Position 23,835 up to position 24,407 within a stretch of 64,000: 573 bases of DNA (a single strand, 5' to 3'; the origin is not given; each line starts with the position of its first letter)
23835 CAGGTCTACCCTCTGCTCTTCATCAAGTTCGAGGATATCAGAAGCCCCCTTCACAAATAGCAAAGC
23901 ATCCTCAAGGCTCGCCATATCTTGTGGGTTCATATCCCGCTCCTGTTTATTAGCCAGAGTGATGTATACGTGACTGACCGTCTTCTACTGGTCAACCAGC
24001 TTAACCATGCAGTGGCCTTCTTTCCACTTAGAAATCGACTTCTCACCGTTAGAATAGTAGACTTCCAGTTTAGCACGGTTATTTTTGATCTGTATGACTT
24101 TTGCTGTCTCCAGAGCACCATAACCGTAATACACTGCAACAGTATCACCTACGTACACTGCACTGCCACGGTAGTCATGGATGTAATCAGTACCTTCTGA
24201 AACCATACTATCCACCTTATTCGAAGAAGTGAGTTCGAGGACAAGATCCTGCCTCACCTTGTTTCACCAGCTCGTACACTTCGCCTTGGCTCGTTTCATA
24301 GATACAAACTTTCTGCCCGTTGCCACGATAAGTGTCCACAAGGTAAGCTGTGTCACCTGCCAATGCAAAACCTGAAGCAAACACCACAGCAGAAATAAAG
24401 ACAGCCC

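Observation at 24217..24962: Lysis functions are split: endolysin in the early arm, spanins beside the terminase, no obvious holin next to either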

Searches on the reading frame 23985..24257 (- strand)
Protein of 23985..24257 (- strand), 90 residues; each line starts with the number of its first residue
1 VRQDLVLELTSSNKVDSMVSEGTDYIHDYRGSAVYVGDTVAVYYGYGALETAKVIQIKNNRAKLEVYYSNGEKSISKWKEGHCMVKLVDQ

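Call 7: search_protein_families(library=pfam, proteins=[window:23985-24257:-], max_evalue=0.01)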
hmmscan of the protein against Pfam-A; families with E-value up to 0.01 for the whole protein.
window:23985-24257:- (90 aa): 1 family
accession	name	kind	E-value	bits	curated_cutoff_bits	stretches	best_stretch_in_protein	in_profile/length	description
PF23835.1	DUF7205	-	1.4e-10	41.4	27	1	28-89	7-74/128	Domain of unknown function (DUF7205)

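Call 8: search_protein_families(library=phrogs, proteins=[window:23985-24257:-], max_evalue=0.01)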
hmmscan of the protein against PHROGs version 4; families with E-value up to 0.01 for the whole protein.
window:23985-24257:- (90 aa): 2 families
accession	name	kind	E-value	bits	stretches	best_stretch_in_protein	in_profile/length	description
phrog_2112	-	unknown function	1.8e-39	135.4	1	18-88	1-71/122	-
phrog_2251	-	unknown function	0.0012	20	1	27-88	3-70/74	-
